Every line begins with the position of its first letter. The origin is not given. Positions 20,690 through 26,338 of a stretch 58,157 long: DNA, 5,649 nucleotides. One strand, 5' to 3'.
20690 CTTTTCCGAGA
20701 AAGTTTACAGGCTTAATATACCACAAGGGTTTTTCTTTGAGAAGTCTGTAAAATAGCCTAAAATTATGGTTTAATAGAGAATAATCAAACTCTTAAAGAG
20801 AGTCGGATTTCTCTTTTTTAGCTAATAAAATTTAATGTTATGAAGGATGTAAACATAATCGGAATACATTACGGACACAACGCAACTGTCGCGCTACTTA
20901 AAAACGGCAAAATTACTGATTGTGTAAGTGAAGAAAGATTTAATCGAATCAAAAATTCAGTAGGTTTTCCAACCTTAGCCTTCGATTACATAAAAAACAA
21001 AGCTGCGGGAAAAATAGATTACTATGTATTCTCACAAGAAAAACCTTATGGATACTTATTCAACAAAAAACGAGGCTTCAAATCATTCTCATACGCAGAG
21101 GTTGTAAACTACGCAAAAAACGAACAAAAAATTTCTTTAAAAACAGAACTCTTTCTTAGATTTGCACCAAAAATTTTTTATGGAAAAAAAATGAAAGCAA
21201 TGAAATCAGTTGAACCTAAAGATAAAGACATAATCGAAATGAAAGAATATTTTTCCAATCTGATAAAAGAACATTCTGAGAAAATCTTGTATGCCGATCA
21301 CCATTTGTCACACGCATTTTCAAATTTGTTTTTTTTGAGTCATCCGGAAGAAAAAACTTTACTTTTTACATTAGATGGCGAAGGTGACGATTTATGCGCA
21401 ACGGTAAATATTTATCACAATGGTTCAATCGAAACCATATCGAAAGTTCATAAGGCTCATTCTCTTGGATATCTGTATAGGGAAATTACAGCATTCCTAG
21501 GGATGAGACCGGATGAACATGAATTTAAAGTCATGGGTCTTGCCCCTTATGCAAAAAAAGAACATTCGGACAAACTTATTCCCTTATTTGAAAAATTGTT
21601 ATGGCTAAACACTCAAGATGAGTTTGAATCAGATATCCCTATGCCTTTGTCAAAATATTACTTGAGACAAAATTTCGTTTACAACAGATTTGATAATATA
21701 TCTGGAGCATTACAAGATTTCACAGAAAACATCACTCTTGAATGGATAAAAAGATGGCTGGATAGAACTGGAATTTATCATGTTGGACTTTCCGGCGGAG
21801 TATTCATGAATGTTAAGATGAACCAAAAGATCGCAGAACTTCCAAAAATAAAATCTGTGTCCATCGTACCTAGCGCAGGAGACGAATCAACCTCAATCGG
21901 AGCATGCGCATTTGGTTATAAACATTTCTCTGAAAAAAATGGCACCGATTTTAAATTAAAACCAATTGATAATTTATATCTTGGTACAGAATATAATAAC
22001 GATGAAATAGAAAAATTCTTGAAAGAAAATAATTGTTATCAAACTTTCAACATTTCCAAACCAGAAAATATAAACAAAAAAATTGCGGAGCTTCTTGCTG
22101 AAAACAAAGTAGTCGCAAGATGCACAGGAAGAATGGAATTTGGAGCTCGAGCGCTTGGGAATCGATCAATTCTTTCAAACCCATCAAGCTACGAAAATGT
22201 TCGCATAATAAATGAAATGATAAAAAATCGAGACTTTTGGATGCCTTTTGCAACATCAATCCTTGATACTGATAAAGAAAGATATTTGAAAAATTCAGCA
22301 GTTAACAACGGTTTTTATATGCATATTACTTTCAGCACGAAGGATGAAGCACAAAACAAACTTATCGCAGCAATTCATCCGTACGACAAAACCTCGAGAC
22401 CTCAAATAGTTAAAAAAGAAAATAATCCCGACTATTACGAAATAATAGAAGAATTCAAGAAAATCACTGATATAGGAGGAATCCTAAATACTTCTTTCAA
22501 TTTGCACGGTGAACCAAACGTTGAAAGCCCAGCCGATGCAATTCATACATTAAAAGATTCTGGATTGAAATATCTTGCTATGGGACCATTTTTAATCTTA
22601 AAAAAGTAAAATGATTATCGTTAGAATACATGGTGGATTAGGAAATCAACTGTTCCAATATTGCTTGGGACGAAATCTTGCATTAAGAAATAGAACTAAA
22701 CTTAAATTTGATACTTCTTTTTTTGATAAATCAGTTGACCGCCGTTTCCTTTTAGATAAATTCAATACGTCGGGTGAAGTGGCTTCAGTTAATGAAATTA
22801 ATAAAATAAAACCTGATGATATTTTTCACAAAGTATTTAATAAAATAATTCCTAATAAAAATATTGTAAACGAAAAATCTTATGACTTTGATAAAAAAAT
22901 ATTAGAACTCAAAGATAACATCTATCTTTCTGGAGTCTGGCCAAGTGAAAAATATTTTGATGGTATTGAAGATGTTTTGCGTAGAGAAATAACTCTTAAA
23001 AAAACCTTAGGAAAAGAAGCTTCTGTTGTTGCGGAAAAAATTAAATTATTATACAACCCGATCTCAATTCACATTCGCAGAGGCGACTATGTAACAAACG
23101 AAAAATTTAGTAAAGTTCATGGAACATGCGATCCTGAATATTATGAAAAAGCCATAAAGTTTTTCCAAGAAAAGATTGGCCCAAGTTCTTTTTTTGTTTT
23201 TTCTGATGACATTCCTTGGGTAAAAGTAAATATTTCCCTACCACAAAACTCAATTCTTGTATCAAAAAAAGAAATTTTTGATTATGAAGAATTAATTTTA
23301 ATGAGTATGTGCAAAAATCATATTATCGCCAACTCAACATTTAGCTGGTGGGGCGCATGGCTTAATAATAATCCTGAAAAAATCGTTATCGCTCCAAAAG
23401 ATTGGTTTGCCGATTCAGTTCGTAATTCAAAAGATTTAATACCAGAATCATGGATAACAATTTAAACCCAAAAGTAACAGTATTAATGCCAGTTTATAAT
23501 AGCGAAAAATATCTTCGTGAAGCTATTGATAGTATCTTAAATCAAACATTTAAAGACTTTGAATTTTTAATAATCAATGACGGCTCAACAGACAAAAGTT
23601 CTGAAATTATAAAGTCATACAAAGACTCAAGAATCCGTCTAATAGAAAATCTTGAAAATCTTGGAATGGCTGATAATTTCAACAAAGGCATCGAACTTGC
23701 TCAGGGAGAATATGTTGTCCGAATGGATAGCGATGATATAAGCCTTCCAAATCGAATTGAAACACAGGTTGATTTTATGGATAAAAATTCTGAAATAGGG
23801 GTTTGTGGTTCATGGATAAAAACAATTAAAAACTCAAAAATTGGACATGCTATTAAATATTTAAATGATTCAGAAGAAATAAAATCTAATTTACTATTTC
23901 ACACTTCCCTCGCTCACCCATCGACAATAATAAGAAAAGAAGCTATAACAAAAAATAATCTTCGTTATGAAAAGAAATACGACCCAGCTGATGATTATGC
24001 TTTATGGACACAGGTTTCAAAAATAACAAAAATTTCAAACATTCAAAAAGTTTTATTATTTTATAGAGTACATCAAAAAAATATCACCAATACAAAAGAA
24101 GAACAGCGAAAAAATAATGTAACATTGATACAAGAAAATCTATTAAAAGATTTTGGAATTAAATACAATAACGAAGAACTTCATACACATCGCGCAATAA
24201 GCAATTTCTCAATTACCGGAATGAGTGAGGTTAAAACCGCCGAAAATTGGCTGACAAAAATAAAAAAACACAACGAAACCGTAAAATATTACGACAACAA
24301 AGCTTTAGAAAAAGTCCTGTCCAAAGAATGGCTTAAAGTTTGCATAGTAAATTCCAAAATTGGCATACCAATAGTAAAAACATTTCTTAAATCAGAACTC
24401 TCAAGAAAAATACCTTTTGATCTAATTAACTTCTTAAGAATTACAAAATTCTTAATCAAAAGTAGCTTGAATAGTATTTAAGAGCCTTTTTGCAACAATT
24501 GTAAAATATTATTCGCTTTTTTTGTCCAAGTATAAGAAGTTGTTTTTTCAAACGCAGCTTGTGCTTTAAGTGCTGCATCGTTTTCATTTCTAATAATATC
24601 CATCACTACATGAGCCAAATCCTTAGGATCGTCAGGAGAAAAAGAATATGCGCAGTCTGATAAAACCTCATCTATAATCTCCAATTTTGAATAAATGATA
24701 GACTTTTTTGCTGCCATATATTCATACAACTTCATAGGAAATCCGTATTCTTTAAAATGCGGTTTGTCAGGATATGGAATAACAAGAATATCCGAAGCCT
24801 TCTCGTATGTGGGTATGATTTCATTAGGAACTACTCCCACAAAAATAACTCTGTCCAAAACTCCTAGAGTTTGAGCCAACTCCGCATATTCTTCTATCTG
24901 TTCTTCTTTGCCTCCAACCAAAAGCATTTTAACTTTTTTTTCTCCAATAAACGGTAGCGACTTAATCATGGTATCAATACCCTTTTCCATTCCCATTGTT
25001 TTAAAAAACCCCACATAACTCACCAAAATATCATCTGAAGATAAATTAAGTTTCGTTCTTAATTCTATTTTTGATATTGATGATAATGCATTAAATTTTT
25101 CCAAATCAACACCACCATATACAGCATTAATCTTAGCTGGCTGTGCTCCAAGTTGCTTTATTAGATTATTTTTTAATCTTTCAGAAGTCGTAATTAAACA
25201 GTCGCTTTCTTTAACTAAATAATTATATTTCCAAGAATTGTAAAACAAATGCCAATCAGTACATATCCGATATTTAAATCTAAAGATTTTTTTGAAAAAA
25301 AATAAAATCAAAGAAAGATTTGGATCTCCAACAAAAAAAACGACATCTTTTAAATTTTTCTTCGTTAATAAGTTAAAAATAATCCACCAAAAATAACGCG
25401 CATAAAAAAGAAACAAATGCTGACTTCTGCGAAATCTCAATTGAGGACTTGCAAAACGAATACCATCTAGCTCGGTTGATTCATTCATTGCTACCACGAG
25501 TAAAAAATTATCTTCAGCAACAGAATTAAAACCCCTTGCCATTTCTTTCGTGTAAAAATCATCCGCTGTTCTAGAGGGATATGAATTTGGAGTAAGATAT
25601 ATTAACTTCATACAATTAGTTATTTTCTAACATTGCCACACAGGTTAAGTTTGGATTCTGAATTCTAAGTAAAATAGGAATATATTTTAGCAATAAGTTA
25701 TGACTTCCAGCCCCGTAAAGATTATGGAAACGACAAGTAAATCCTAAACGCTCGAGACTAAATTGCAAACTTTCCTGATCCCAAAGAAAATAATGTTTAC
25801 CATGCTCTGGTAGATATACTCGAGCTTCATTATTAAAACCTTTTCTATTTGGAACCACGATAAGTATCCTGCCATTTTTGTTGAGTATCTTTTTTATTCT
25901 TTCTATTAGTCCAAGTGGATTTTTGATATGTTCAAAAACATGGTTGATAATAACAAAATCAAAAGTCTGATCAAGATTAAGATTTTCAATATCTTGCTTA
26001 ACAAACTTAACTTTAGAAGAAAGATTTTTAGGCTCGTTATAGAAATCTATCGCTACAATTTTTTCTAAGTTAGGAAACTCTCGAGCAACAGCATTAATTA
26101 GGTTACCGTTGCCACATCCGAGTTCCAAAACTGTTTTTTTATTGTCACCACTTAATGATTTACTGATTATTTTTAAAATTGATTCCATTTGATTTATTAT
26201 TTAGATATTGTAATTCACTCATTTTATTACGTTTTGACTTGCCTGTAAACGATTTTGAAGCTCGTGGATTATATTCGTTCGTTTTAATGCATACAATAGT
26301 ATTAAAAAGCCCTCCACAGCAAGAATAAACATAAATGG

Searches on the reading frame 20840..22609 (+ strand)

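Call 16: search_protein_families(library=pfam, proteins=[window:20840-22609:+], max_evalue=0.001)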
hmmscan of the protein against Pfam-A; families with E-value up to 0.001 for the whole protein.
window:20840-22609:+ (589 aa): 2 families
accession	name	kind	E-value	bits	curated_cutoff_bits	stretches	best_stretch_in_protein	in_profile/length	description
PF16861.10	Carbam_trans_C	-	3.4e-56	189.9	27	1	416-588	1-170/170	Carbamoyltransferase C-terminus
PF02543.21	Carbam_trans_N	-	7.6e-31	108.2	24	1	6-356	2-345/346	Carbamoyltransferase N-terminus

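Call 84: search_protein_families(library=ncbifam, proteins=[window:20840-22609:+], max_evalue=1e-10)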
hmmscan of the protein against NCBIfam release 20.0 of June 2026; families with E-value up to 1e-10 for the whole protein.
window:20840-22609:+ (589 aa): 1 family
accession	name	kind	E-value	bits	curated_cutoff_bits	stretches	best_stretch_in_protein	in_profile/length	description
NF041651.1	nodul_NodU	equivalog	5.7e-23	81.5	1000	1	298-559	284-528/556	nodulation protein NodU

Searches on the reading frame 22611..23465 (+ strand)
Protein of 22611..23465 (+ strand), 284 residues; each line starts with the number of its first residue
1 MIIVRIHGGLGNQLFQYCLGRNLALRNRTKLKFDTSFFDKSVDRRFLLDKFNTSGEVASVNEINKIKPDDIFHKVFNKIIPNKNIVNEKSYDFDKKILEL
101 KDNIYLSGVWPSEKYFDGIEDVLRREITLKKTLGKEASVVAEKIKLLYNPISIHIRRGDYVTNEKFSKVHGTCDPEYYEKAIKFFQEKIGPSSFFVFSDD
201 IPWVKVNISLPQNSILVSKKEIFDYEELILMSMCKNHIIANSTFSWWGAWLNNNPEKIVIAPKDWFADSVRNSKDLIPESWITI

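Call 16: search_protein_families(library=pfam, proteins=[window:22611-23465:+], max_evalue=0.001)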
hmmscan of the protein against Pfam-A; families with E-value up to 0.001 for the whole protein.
window:22611-23465:+ (284 aa): 1 family
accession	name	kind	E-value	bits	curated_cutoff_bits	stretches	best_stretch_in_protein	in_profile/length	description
PF01531.22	Glyco_transf_11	-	8.3e-37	127.5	23.9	1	4-283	4-296/298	Glycosyl transferase family 11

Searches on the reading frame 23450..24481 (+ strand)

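Call 16: search_protein_families(library=pfam, proteins=[window:23450-24481:+], max_evalue=0.001)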
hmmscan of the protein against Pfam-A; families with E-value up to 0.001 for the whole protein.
window:23450-24481:+ (343 aa): 3 families
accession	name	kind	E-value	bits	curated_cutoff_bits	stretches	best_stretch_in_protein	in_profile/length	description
PF00535.33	Glycos_transf_2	-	1.7e-38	132.6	23.3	1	10-135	1-128/168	Glycosyl transferase family 2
PF10111.15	Glyco_tranf_2_2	-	5.5e-13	49.5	27.3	1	10-215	1-225/276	Glycosyltransferase like family 2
PF13641.12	Glyco_tranf_2_3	-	1.4e-10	42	27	1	7-129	1-128/230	Glycosyltransferase like family 2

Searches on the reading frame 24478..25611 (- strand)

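Call 16: search_protein_families(library=pfam, proteins=[window:24478-25611:-], max_evalue=0.001)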
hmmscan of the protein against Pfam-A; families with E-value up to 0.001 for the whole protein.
window:24478-25611:- (377 aa): 3 families
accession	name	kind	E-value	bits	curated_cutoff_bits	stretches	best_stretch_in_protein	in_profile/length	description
PF13692.12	Glyco_trans_1_4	-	1.1e-18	68.3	27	1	199-342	6-142/142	Glycosyl transferases group 1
PF00534.26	Glycos_transf_1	-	6.2e-18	65.4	26.4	1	182-346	3-162/172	Glycosyl transferases group 1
PF13439.12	Glyco_transf_4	-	3.2e-06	27.7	28.5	1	124-172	122-170/170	Glycosyltransferase Family 4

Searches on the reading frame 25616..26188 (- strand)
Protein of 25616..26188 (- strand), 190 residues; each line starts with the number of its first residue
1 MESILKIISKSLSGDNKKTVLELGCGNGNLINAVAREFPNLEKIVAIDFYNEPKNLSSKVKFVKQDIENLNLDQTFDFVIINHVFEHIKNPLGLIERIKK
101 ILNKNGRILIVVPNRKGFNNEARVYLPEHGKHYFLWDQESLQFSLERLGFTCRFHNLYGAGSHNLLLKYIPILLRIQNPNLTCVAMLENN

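Call 16: search_protein_families(library=pfam, proteins=[window:25616-26188:-], max_evalue=0.001)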
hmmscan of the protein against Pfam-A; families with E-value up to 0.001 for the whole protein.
window:25616-26188:- (190 aa): 11 families
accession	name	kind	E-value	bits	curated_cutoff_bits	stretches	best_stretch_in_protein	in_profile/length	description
PF13489.12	Methyltransf_23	-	2.8e-23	82.9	27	1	14-152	20-161/164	Methyltransferase domain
PF13847.12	Methyltransf_31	-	6.8e-16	58.7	27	1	16-114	3-113/145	Methyltransferase domain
PF08241.18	Methyltransf_11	-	7.8e-15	55.7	21.2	1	21-110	1-95/95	Methyltransferase domain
PF08242.18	Methyltransf_12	-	3.1e-12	47.5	30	1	21-108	1-98/98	Methyltransferase domain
PF13649.12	Methyltransf_25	-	5.6e-12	46.6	27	1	20-106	1-97/97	Methyltransferase domain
PF05175.20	MTS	-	7.8e-08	32.6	23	1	10-117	25-145/170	Methyltransferase small domain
PF05219.18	DREV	-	4.1e-07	29.8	26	1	5-111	82-189/265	DREV methyltransferase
PF07021.18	MetW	-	1.2e-05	25.5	21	1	19-126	16-121/193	Methionine biosynthesis protein MetW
PF08003.17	Methyltransf_9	-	1.4e-05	24.6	23.8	1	9-151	108-261/315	Protein of unknown function (DUF1698)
PF05401.17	NodS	-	1.8e-05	25.1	24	1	6-102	33-136/201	Nodulation protein S (NodS)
PF01728.25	FtsJ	-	0.00049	20.5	24.1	1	15-76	20-84/181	FtsJ-like methyltransferase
